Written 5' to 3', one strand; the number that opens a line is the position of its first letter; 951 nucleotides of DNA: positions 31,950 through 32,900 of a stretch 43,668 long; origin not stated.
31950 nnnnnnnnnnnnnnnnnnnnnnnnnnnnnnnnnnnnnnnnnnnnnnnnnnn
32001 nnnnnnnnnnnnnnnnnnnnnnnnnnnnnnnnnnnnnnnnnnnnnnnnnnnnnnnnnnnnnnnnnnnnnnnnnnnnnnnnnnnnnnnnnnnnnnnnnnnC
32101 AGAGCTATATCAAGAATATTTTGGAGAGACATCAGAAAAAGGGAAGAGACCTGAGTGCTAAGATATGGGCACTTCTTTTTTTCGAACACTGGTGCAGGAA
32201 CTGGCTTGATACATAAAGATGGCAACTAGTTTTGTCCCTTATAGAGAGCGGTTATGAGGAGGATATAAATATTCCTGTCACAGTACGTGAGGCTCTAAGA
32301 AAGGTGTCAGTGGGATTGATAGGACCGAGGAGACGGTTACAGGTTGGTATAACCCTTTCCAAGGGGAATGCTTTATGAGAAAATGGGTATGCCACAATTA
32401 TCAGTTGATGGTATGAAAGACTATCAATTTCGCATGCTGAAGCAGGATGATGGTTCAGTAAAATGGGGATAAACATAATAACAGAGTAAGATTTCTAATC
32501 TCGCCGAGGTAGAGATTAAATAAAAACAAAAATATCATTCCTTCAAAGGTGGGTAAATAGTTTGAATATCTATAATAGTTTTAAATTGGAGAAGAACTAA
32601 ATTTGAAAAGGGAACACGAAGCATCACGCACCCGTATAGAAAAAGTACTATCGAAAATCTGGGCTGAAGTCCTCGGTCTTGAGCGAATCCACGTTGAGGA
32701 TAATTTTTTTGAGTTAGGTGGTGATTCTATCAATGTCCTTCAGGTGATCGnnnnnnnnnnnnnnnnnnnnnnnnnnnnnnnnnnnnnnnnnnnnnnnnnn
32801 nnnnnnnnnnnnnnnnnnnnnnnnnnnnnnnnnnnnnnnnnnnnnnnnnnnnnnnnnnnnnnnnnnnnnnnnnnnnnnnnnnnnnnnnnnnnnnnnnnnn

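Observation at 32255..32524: Internally deleted, decayed copy of the 943-aa secreted-protein gene directly upstream of the NRPS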

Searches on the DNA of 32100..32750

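Call 45: search_rna_families(source=window, start=32100, end=32750, threshold=evalue, max_evalue=1)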
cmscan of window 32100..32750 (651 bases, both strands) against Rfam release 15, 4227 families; matches with E-value up to 1: 1.
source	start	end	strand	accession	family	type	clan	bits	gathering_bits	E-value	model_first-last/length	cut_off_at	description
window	32443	32542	+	RF03095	RAGATH-17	Gene; sRNA;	-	27.7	102.3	0.24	1-96/96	no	RAGATH-17 RNA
